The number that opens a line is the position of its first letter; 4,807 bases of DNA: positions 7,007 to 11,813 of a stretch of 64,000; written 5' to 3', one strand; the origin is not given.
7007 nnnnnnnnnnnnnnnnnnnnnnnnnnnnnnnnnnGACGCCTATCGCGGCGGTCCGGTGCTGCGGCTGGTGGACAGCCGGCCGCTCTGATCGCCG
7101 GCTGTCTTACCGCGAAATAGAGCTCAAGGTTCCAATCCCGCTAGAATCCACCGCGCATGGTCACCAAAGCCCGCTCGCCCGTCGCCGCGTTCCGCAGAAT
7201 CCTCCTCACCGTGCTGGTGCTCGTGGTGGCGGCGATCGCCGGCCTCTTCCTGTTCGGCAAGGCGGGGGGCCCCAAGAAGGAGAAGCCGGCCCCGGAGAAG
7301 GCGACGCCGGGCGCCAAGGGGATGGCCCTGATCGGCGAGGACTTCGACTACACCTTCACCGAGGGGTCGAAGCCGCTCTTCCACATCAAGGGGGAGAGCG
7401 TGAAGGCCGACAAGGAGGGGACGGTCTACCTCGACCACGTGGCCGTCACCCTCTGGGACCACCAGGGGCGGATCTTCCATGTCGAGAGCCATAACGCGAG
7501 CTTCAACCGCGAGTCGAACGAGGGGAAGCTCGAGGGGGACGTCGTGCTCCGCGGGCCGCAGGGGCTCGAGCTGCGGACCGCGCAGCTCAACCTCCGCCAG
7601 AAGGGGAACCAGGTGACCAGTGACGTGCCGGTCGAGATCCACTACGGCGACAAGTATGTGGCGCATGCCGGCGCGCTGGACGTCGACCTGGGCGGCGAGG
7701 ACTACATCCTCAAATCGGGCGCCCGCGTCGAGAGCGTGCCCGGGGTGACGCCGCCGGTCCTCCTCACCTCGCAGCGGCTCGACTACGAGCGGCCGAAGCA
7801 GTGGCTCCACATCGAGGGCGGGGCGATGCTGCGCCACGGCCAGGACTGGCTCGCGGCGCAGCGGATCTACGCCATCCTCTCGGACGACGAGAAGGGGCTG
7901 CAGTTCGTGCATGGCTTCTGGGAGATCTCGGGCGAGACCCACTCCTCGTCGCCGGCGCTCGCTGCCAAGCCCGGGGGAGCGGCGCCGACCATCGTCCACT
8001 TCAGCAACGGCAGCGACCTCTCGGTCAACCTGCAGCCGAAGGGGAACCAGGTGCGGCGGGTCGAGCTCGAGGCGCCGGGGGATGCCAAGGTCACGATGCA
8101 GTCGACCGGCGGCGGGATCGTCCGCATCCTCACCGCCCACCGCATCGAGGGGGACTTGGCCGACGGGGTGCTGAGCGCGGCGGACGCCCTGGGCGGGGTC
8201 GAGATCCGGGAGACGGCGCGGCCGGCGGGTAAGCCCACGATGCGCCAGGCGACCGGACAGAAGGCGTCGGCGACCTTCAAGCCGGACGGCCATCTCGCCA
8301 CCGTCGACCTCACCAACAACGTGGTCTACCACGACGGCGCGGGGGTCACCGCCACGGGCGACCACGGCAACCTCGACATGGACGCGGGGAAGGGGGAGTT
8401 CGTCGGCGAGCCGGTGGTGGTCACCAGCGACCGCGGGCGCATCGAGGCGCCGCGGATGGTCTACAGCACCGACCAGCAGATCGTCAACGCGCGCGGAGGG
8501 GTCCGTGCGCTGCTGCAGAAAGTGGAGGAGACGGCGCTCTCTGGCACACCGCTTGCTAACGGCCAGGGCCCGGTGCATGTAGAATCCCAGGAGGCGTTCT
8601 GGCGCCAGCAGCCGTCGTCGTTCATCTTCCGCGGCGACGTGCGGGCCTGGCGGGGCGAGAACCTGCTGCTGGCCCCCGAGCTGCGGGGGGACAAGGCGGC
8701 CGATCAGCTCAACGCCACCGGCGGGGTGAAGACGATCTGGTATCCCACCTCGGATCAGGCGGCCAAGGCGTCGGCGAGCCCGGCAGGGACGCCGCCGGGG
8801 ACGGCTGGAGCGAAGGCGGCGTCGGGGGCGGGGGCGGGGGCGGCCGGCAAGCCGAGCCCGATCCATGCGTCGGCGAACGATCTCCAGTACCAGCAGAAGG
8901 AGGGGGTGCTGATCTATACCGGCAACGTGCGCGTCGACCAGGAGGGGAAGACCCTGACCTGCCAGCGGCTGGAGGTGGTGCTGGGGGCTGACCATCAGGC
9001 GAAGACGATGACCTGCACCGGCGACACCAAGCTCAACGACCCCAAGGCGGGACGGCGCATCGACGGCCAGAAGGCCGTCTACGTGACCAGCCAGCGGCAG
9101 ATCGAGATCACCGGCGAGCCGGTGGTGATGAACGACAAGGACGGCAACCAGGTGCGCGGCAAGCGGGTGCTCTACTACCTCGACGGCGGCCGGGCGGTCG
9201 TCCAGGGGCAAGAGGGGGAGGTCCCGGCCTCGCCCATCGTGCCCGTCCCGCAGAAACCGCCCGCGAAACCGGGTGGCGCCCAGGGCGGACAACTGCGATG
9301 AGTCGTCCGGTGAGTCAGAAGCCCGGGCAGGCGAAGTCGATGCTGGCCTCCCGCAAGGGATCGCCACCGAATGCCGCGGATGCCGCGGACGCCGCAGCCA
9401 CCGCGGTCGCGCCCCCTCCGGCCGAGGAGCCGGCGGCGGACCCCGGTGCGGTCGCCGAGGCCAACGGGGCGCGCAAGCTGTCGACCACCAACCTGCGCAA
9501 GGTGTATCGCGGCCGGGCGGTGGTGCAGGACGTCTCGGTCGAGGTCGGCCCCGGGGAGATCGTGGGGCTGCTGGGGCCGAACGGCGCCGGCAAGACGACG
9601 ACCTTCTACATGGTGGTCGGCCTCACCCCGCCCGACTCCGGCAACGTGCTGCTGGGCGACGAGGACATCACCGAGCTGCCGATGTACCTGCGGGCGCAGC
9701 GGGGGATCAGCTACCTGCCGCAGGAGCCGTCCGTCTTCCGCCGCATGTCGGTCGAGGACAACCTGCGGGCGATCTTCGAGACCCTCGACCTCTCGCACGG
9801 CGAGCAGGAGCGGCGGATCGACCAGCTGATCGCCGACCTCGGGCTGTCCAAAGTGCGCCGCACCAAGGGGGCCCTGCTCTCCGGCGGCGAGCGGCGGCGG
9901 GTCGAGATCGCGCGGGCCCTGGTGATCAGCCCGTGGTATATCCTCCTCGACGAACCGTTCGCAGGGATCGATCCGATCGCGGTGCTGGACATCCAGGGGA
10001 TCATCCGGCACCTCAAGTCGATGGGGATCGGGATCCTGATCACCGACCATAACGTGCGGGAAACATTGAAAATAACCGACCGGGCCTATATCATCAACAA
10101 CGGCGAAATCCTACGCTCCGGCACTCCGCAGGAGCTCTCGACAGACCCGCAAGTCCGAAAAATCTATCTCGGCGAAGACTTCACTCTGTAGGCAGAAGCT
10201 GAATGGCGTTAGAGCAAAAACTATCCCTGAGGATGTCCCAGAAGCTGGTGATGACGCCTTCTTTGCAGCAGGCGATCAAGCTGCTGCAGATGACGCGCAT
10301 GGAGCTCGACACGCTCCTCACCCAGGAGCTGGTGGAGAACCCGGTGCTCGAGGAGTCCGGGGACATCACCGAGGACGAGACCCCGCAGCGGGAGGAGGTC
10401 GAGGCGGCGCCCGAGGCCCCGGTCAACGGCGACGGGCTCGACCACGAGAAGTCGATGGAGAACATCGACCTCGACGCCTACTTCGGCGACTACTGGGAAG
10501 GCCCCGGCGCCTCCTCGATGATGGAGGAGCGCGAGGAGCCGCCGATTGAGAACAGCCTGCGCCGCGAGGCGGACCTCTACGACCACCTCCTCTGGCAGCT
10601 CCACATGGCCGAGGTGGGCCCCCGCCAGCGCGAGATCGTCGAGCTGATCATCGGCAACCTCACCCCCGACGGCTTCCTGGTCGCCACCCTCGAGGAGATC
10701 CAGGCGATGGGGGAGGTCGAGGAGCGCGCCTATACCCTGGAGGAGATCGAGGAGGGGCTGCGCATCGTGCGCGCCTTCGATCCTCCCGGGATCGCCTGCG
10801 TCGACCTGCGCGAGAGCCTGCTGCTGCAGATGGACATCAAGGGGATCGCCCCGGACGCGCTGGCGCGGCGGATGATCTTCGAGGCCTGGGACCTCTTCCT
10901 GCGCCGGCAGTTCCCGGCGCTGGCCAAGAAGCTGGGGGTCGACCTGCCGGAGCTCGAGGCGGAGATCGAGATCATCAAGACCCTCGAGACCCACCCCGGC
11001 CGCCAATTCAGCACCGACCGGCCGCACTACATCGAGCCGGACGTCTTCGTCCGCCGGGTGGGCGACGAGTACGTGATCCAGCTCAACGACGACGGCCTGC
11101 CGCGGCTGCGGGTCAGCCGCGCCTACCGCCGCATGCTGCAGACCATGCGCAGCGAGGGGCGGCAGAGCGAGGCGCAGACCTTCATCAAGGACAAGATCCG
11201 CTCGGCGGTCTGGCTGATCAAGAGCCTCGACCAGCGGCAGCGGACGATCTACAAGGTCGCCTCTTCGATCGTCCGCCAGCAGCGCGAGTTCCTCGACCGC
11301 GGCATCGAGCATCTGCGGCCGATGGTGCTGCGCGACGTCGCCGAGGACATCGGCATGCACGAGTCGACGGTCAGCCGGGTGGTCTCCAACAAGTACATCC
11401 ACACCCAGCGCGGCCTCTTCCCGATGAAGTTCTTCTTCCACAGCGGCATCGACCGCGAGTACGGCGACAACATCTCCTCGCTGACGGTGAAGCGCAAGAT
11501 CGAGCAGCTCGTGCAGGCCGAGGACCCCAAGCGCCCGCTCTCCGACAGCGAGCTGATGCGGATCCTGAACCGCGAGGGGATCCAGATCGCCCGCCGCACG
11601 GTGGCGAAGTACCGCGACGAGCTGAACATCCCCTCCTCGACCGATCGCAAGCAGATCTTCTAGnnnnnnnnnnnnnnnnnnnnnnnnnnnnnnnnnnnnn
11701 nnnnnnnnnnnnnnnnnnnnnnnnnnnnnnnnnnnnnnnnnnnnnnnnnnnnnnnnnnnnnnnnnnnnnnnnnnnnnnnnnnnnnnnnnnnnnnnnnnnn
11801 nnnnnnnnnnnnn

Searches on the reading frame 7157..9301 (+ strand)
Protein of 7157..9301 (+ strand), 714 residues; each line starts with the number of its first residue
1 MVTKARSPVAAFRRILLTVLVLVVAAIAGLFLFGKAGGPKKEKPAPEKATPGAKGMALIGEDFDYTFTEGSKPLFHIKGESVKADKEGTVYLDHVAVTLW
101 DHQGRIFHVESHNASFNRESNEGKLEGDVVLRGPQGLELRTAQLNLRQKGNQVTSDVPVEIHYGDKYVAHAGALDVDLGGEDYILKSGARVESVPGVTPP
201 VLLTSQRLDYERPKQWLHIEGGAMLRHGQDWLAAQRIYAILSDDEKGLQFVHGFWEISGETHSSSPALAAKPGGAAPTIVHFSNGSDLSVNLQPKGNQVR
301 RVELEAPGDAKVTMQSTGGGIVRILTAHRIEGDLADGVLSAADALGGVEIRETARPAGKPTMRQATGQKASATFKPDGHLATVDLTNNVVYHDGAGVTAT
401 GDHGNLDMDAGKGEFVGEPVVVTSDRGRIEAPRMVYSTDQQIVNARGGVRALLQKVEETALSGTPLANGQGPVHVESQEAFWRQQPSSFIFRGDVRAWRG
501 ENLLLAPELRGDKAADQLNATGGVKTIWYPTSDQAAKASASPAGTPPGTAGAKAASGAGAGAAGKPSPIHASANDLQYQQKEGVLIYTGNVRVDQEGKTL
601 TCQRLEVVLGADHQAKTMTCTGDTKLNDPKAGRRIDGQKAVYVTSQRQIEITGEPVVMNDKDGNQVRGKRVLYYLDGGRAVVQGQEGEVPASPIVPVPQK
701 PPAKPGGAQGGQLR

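Call 69: search_protein_families(library=pfam, proteins=[window:7157-9301:+], max_evalue=0.00001)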
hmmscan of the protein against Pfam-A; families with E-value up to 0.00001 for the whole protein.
window:7157-9301:+ (714 aa): 2 families
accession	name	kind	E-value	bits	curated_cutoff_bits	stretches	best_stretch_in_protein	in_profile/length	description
PF03968.19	LptD_N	-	1.4e-21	77.3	20.4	1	572-676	3-110/113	LptA/(LptD N-terminal domain) LPS transport protein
PF06835.18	LptC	-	8.1e-13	48.8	21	1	23-190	3-171/175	Lipopolysaccharide-assembly, LptC-related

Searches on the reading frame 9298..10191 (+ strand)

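Call 69: search_protein_families(library=pfam, proteins=[window:9298-10191:+], max_evalue=0.00001)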
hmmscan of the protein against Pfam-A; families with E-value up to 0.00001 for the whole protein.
window:9298-10191:+ (297 aa): 2 families
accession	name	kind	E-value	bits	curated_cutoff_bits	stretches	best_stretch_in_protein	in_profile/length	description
PF00005.33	ABC_tran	-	1e-33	117.2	25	1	77-222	2-137/137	ABC transporter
PF12399.14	BCA_ABC_TP_C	-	7.3e-07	29.1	25.5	1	274-295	5-26/27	Branched-chain amino acid ATP-binding cassette transporter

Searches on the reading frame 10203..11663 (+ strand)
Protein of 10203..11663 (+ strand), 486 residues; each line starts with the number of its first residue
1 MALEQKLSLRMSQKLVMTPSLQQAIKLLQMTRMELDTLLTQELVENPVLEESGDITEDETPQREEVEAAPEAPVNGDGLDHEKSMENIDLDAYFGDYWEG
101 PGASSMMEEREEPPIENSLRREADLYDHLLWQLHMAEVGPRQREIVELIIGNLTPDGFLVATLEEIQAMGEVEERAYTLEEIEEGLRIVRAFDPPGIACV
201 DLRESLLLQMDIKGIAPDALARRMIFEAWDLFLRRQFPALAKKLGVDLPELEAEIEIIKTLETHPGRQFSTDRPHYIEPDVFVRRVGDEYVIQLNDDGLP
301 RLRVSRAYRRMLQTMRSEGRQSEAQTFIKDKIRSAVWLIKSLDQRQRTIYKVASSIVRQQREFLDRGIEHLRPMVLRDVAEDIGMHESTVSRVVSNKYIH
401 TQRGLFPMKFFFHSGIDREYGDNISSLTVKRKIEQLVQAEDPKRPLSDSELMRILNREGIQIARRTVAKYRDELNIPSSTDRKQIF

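Call 69: search_protein_families(library=pfam, proteins=[window:10203-11663:+], max_evalue=0.00001)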
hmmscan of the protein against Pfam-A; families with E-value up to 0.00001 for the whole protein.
window:10203-11663:+ (486 aa): 3 families
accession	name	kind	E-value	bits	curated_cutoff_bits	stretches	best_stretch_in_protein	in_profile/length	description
PF04552.19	Sigma54_DBD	-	3.8e-65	218.9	22.8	1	326-484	2-160/160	Sigma-54, DNA binding domain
PF04963.19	Sigma54_CBD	-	6.7e-52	176.4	22.9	1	115-308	2-185/185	Sigma-54 factor, core binding domain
PF00309.25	Sigma54_AID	-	1.6e-16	60.3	23.8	1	6-51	1-46/46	Sigma-54 factor, Activator interacting domain (AID)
